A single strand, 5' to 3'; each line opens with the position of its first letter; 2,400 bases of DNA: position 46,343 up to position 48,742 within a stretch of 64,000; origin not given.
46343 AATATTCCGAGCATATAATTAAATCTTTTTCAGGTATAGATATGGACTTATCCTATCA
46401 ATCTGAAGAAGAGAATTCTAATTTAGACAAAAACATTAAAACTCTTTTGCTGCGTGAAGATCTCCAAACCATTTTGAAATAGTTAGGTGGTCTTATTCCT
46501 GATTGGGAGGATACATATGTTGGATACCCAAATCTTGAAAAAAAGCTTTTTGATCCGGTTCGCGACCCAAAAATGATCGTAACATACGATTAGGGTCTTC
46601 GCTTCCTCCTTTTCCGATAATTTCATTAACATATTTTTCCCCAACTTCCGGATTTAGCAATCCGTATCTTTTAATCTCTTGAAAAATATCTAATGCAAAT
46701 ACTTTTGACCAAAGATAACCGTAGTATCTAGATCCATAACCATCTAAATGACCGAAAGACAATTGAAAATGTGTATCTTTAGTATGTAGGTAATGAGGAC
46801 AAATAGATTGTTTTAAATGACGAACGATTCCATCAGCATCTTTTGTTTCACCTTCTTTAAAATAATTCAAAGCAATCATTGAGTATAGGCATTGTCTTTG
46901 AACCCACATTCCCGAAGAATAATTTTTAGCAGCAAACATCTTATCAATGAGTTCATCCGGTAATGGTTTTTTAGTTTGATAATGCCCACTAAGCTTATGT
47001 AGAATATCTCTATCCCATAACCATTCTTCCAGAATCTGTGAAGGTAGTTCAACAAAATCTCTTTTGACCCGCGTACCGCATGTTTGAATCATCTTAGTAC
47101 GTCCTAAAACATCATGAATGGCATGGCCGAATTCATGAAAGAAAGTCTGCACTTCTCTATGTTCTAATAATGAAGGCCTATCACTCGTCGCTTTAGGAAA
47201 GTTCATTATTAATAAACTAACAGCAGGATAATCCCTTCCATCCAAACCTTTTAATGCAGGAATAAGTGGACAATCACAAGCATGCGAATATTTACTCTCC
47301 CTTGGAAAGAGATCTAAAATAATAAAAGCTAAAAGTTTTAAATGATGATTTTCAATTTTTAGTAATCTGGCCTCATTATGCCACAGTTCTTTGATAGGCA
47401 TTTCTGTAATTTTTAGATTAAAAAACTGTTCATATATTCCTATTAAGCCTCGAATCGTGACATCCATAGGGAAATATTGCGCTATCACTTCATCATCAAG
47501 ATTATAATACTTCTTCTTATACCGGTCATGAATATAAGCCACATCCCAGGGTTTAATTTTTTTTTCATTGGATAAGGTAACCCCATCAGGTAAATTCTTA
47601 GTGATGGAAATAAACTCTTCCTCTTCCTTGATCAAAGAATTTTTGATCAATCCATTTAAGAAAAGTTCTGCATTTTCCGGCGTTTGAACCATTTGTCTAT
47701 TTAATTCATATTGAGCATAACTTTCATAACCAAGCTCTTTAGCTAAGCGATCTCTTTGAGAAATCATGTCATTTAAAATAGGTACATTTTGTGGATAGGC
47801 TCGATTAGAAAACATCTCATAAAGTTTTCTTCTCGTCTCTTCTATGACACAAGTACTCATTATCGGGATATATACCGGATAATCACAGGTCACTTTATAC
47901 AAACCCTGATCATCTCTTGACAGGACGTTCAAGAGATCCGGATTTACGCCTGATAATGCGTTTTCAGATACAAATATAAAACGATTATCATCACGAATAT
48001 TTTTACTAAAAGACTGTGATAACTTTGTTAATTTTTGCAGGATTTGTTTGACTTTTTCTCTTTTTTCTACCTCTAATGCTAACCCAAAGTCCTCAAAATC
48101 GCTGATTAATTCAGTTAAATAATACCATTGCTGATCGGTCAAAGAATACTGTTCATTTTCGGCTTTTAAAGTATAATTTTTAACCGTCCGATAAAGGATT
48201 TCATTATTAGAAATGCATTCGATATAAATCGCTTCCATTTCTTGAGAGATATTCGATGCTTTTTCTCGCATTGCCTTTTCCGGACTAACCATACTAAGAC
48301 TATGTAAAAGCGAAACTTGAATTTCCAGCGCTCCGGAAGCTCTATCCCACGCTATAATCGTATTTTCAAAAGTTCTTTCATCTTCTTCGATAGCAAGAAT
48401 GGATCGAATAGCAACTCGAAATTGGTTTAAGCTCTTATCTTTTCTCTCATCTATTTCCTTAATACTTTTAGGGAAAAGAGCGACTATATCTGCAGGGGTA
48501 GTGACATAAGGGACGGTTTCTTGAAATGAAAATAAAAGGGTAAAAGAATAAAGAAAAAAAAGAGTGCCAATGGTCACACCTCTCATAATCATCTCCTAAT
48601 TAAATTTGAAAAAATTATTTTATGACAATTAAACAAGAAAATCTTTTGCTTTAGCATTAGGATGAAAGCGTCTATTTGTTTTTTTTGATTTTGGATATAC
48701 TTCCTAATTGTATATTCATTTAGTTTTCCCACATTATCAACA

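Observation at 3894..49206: IS605-family TnpB/omegaRNA system: all nucleases dead, but the RE (guide-RNA) module persists in eight copies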

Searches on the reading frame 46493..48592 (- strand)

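Call 14: search_protein_families(library=ncbifam, proteins=[window:46493-48592:-])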
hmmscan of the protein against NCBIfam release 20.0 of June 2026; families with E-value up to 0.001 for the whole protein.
window:46493-48592:- (699 aa): 3 families
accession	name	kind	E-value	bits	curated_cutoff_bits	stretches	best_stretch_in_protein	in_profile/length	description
NF008159.0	PRK10911.1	equivalog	4.6e-95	319.3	927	1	52-691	27-679/680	oligopeptidase A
NF007624.0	PRK10280.1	equivalog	6e-60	203.2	944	1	50-691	31-680/681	peptidyl-dipeptidase Dcp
TIGR02290.1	M3_fam_3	subfamily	9.7e-05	21.5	561.7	0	478-507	373-402/587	M3 family oligoendopeptidase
